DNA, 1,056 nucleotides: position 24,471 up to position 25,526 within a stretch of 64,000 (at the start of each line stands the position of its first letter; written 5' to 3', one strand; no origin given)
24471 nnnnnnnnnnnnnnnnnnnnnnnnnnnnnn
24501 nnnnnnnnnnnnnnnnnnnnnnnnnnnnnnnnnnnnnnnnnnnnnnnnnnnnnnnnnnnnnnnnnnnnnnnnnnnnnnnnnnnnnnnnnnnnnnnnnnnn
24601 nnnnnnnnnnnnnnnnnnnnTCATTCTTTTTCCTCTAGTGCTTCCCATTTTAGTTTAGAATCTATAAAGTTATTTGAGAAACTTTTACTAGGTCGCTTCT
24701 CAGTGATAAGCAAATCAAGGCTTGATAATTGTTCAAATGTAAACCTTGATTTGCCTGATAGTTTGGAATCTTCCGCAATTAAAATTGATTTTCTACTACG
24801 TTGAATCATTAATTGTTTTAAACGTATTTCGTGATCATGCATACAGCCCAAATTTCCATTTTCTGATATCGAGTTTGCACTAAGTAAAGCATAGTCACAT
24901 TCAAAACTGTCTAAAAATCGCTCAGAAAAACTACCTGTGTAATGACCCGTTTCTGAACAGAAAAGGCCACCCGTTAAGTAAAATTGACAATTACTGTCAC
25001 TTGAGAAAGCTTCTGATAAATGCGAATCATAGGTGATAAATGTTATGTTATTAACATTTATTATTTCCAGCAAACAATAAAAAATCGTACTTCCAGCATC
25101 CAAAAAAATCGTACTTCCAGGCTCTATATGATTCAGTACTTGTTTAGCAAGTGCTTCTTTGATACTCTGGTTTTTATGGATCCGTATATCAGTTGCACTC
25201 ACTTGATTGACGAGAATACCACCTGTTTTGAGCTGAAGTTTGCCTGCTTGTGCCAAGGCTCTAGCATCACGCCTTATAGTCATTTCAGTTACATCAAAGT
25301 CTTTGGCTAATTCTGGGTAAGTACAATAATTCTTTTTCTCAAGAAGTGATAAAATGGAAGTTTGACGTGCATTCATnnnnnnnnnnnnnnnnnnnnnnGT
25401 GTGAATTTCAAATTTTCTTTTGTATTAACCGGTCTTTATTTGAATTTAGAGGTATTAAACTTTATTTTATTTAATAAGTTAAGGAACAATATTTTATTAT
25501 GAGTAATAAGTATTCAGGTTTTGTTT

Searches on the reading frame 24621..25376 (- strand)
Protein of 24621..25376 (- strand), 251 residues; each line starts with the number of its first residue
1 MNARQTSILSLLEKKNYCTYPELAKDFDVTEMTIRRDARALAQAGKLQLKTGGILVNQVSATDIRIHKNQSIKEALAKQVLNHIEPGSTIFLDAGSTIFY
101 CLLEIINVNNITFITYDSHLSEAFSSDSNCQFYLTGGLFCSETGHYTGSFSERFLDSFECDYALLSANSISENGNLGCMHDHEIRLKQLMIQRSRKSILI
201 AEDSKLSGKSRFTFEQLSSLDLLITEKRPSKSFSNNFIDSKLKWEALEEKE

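Call 3: search_protein_families(library=pfam, proteins=[window:24621-25376:-], max_evalue=0.01)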
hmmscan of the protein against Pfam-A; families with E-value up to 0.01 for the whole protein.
window:24621-25376:- (251 aa): 5 families
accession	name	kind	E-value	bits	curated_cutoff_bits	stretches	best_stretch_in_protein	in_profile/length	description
PF00455.28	DeoRC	-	2e-36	125.8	31.8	1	69-226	2-159/160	DeoR C terminal sensor domain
PF08220.18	HTH_DeoR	-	1.3e-10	41.3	21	1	4-57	1-54/57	DeoR-like helix-turn-helix domain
PF08279.18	HTH_11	-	1.1e-06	28.9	25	1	4-52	1-51/55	HTH domain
PF19187.6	HTH_PafC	-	0.00018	21.8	32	1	6-76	7-77/115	PafC helix-turn-helix domain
PF13412.12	HTH_24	-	0.0055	16.7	21.9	0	1-45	1-45/48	Winged helix-turn-helix DNA-binding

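Call 4: search_protein_families(library=ncbifam, proteins=[window:24621-25376:-], max_evalue=0.01)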
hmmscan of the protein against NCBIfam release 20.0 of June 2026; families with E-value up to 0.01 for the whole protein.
window:24621-25376:- (251 aa): 12 families
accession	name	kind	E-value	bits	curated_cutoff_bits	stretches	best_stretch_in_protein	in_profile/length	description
NF041397.1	TranRegGlpR_Halo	equivalog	2.2e-39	135.6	300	1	3-242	5-247/253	HTH-type transcriptional regulator GlpR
NF008154.0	PRK10906.1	equivalog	7.3e-29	100.8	331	1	4-245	6-250/252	DeoR/GlpR family transcriptional regulator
NF007753.1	PRK10434.1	equivalog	7.5e-29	101.1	350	1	2-241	4-247/253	glucitol operon DNA-binding transcriptional repressor SrlR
NF040890.1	trans_reg_YgbI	equivalog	7.6e-27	94.4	400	1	4-230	6-235/253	DNA-binding transcriptional repressor YgbI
NF040755.1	AgaR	equivalog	3.3e-24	85.4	260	1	4-237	7-246/256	transcriptional repressor AgaR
NF007961.0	PRK10681.1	equivalog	2.8e-23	82.6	244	1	9-239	13-245/252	DNA-binding transcriptional repressor DeoR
NF007720.0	PRK10411.1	equivalog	2.1e-22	79.6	259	1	2-230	3-236/243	L-fucose operon activator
NF007316.0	PRK09802.1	equivalog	4.6e-20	71.9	351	1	3-227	17-247/269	DeoR family transcriptional regulator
NF040887.2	trans_reg_YciT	exception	2.9e-19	69.7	450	1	1-243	1-242/246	DNA-binding transcriptional regulator YciT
NF010034.0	PRK13509.1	equivalog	6.8e-14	51.8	244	1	3-230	5-234/251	HTH-type transcriptional regulator UlaR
NF053704.1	TransRegCcpNBacil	equivalog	0.00083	18.8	260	1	1-50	3-52/208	transcriptional regulator CcpN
TIGR02325.1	C_P_lyase_phnF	equivalog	0.002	17.7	156.8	1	22-81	37-96/238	phosphonate metabolism transcriptional regulator PhnF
